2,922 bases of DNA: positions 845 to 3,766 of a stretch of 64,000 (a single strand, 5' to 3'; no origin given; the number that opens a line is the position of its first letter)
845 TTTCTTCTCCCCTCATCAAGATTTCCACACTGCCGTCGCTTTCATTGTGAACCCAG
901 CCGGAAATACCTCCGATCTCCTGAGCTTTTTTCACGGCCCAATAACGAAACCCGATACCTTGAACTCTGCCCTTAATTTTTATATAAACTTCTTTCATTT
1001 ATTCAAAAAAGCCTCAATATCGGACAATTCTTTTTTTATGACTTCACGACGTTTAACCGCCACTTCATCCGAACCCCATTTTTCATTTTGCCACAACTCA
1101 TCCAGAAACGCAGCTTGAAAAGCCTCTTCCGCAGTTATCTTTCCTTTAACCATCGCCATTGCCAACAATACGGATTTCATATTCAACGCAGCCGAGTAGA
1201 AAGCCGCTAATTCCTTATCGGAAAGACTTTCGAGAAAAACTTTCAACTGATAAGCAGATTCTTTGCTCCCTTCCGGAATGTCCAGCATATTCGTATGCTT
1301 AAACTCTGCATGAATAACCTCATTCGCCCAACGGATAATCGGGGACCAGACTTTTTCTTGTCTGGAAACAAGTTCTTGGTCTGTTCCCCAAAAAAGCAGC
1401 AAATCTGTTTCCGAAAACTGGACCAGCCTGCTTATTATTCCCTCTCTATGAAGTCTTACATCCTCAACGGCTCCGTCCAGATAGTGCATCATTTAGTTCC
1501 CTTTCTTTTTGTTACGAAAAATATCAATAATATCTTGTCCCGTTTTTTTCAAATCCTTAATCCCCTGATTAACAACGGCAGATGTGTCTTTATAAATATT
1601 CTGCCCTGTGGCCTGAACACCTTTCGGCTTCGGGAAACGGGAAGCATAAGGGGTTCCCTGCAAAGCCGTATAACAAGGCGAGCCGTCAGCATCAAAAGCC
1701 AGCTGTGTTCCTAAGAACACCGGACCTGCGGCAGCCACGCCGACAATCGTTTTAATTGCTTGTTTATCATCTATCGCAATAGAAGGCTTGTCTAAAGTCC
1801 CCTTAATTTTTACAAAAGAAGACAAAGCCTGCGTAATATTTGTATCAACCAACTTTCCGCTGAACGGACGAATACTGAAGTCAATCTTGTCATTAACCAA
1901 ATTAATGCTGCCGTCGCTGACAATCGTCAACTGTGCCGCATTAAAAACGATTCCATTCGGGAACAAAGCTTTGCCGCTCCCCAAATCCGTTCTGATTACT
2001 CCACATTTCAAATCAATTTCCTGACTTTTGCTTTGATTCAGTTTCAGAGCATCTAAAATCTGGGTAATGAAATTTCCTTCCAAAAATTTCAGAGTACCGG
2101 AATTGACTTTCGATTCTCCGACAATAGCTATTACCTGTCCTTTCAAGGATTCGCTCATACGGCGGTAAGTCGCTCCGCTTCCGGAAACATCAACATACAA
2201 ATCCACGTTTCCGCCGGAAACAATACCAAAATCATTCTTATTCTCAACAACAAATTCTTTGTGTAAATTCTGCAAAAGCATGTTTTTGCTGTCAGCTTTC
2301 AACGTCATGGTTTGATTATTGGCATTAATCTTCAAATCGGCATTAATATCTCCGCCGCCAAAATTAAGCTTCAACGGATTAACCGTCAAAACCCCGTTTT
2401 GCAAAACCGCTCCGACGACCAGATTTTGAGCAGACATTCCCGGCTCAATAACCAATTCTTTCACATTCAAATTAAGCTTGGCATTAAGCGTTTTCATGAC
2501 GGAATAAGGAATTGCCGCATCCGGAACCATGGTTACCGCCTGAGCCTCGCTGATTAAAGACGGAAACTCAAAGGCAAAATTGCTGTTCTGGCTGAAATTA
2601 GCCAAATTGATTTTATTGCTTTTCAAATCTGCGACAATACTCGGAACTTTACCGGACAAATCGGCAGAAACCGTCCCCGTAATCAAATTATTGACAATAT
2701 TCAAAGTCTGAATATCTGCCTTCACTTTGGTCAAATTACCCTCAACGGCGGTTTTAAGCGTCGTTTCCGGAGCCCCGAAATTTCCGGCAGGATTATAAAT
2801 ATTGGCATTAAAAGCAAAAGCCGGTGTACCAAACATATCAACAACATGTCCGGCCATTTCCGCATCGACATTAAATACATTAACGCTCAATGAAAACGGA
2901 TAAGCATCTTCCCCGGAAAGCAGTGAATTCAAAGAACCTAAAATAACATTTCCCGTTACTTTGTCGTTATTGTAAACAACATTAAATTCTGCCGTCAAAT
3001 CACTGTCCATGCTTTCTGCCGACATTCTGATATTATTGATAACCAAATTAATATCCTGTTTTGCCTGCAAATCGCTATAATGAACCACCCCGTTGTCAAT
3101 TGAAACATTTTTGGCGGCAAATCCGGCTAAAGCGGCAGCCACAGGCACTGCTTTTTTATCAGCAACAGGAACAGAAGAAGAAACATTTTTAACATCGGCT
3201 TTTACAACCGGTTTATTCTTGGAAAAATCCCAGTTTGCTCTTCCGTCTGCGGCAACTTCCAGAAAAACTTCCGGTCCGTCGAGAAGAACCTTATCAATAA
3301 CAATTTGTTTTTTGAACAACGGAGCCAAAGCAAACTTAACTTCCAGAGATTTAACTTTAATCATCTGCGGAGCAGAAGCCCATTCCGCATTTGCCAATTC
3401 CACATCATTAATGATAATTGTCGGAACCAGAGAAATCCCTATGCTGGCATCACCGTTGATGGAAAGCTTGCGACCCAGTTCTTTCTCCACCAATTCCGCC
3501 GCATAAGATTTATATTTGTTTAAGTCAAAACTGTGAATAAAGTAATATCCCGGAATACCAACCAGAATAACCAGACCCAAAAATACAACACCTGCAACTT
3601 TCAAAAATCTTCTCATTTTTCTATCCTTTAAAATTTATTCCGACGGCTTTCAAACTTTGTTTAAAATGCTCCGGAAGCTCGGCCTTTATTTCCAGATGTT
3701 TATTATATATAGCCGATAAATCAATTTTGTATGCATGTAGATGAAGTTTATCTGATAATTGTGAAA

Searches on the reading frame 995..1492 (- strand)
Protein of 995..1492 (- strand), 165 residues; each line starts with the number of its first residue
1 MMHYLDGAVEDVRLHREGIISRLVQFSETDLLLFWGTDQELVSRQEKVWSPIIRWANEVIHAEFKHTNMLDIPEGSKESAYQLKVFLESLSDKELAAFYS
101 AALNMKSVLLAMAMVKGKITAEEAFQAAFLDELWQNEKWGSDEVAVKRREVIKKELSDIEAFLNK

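Call 35: search_protein_families(library=pfam, proteins=[window:995-1492:-], max_evalue=0.001)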
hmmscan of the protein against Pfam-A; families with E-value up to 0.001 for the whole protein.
window:995-1492:- (165 aa): 1 family
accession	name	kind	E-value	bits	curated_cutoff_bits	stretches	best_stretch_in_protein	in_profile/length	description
PF07542.16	ATP12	-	1.3e-07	32.2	27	1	13-57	79-124/124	ATP12 chaperone protein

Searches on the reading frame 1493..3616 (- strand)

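Call 16: search_protein_families(library=pfam, proteins=[window:1493-3616:-], max_evalue=0.00001)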
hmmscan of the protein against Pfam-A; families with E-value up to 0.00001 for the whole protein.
window:1493-3616:- (707 aa): 2 families
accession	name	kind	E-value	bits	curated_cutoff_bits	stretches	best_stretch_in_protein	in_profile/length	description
PF05170.20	AsmA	-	7.3e-46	157.6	29.8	2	1-199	1-193/607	AsmA family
PF05359.17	DUF748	-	1.2e-10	40.6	50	1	5-200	15-184/1037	Domain of Unknown Function (DUF748)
